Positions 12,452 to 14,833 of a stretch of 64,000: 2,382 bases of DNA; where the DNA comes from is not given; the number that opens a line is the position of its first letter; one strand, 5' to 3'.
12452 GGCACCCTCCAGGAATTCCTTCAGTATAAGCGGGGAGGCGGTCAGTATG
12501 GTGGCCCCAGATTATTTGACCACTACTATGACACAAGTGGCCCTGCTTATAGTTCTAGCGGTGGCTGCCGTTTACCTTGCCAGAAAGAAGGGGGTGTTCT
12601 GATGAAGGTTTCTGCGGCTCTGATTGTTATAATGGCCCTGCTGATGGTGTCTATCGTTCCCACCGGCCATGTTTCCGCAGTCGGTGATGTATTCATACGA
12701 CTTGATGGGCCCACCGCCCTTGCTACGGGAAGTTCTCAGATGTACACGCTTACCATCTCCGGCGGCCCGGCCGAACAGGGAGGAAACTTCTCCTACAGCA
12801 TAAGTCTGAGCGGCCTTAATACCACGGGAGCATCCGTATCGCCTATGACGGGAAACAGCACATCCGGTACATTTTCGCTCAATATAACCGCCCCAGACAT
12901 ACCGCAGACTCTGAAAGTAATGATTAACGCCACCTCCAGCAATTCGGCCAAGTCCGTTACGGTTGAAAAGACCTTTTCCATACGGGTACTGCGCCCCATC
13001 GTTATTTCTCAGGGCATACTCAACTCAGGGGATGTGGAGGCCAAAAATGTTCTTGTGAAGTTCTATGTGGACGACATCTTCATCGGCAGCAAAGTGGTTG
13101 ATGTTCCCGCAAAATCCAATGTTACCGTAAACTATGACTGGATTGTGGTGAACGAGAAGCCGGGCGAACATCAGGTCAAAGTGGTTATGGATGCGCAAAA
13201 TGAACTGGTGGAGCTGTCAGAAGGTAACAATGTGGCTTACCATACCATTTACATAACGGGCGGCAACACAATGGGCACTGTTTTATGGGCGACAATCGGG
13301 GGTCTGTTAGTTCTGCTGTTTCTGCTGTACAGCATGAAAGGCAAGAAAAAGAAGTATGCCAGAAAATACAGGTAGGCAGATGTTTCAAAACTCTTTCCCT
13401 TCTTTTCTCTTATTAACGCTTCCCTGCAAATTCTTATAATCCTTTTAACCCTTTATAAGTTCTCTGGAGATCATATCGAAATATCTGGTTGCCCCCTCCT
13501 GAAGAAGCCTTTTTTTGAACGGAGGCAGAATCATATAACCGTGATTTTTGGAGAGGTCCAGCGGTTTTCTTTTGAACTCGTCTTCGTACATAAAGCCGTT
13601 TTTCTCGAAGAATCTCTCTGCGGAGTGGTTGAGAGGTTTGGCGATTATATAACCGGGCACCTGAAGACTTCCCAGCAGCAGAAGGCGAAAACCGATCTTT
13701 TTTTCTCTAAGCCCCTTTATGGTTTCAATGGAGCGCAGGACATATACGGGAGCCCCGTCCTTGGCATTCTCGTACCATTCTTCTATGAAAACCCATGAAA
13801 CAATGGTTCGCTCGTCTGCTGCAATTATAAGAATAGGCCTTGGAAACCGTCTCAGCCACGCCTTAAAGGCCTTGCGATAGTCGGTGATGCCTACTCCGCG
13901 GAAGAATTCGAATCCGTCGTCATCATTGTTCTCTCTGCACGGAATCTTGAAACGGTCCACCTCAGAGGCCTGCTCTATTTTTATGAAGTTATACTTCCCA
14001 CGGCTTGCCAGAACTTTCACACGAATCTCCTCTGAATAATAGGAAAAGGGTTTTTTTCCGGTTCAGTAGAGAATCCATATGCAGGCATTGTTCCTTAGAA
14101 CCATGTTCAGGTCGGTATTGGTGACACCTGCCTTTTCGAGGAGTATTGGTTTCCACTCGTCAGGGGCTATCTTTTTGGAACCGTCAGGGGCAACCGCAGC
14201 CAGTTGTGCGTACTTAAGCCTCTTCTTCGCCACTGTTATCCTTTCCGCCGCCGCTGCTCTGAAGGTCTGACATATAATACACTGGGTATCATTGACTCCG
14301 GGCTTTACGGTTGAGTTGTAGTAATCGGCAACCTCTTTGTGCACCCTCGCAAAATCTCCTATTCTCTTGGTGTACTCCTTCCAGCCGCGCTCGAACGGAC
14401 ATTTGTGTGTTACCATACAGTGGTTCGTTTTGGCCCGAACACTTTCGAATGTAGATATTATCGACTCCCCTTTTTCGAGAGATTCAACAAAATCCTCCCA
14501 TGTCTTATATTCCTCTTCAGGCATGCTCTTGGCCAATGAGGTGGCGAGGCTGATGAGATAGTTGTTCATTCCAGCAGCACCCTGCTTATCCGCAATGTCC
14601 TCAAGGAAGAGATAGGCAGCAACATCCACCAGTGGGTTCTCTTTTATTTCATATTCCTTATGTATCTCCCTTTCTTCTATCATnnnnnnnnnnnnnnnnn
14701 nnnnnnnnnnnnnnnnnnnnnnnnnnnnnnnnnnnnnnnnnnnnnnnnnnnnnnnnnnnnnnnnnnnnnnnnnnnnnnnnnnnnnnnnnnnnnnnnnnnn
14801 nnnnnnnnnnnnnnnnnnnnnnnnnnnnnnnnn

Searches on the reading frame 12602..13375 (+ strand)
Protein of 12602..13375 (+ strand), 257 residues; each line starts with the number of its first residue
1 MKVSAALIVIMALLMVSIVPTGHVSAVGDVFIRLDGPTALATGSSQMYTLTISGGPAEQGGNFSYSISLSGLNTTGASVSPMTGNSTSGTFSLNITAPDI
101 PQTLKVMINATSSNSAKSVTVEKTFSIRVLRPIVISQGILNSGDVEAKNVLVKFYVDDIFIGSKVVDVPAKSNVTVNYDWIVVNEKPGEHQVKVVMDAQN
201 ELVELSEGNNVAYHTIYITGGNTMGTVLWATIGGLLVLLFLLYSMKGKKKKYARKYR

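Call 35: search_protein_families(library=pfam, proteins=[window:12602-13375:+], max_evalue=0.01)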
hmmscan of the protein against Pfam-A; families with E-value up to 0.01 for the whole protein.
window:12602-13375:+ (257 aa): 2 families
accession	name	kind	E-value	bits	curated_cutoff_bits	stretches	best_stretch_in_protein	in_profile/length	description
PF07705.17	CARDB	-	1.9e-10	41.3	22.7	1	135-212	23-99/101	CARDB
PF02075.23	RuvC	-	0.0088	16.4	22.2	0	162-238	12-87/148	Crossover junction endodeoxyribonuclease RuvC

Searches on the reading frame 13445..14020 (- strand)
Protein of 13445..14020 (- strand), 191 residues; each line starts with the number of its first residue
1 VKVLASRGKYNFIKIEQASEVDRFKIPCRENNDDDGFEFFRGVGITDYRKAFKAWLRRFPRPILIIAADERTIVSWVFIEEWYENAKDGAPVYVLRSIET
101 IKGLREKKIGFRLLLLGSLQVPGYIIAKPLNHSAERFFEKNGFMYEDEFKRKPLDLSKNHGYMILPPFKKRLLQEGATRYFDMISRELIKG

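Call 3: search_protein_families(library=pfam, proteins=[window:13445-14020:-], max_evalue=0.1)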
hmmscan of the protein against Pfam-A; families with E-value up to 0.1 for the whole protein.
window:13445-14020:- (191 aa): 1 family
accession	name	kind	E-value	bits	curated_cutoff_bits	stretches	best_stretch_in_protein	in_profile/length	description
PF00583.31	Acetyltransf_1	-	0.0022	18.7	20.7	1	45-143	18-116/116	Acetyltransferase (GNAT) family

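Call 4: search_protein_families(library=ncbifam, proteins=[window:13445-14020:-], max_evalue=0.1)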
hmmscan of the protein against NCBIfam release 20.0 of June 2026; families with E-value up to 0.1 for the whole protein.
window:13445-14020:- (191 aa): 0 families

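Call 39: search_solved_structures(query=A8, max_evalue=1, show_alignments=1)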
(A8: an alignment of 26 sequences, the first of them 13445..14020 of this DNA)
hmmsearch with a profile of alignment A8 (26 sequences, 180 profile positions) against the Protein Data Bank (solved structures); distinct sequences matched with E-value up to 1: 5.
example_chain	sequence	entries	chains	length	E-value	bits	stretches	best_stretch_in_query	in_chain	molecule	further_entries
6yzz_A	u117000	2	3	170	0.023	17.3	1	87-173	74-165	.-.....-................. 50 | Acyl-CoA N-acyltransferases (NAT) superfamily protein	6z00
2q04_A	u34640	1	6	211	0.03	16.9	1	61-116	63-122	Acetoin utilization protein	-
8a9n_A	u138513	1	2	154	0.088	15.4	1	59-149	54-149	Acetyltransferase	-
1wwz_A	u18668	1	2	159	0.27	13.8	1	13-117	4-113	hypothetical protein PH1933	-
1z4e_A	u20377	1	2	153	0.92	12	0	43-145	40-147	transcriptional regulator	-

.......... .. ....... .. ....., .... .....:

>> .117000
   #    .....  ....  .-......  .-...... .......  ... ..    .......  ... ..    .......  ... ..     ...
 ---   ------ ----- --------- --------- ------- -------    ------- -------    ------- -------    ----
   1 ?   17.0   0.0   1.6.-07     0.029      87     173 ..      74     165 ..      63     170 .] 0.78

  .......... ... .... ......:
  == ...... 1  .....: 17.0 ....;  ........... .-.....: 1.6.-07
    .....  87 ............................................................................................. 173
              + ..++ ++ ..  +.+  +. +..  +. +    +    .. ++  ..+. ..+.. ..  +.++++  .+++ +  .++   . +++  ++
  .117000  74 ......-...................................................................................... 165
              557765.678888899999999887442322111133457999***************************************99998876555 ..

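Call 40: search_protein_families(library=pfam, alignment_id=A8, max_evalue=0.1)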
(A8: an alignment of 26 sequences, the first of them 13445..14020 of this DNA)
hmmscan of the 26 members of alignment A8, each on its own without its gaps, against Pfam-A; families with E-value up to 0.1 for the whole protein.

A. member 1, window:13445-14020:- (191 aa): 1 family
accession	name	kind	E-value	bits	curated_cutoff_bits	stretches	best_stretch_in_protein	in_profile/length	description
PF00583.31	Acetyltransf_1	-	0.0022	18.7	20.7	1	45-143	18-116/116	Acetyltransferase (GNAT) family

B. families by the number of members that match (of 26 scanned): 5 families
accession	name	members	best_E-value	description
PF00583.31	Acetyltransf_1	25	7e-07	Acetyltransferase (GNAT) family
PF13508.13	Acetyltransf_7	15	3e-07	Acetyltransferase (GNAT) domain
PF14542.12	Acetyltransf_CG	1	0.0089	GCN5-related N-acetyl-transferase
PF13880.12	Acetyltransf_13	1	0.023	ESCO1/2 acetyl-transferase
PF13673.13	Acetyltransf_10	1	0.025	Acetyltransferase (GNAT) domain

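Call 55: search_protein_families(library=padloc, proteins=[window:13445-14020:-], max_evalue=0.01)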
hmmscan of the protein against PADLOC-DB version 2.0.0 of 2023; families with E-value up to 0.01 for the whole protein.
window:13445-14020:- (191 aa): 0 families

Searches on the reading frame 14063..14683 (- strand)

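Call 3: search_protein_families(library=pfam, proteins=[window:14063-14683:-], max_evalue=0.1)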
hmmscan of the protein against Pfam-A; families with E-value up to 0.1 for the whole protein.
window:14063-14683:- (206 aa): 0 families

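Call 4: search_protein_families(library=ncbifam, proteins=[window:14063-14683:-], max_evalue=0.1)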
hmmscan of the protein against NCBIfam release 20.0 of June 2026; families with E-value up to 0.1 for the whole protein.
window:14063-14683:- (206 aa): 2 families
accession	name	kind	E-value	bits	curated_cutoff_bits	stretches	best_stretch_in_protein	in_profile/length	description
NF033873.1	SidJ_poly_Glu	subfamily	0.0094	14.4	400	1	18-88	69-140/758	SidJ family T4SS effector polyglutamylation protein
NF050054.1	CapPschMdfirKpsS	equivalog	0.021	14.2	600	1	74-115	252-292/390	capsule polysaccharide modification protein KpsS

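Call 55: search_protein_families(library=padloc, proteins=[window:14063-14683:-], max_evalue=0.01)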
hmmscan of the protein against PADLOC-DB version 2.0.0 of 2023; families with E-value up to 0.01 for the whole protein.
window:14063-14683:- (206 aa): 1 family
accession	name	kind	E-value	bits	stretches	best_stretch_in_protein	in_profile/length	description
PDLC01370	Cas8c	-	0.0046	13.7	1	8-139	60-177/537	CAS-I-C; effector_LS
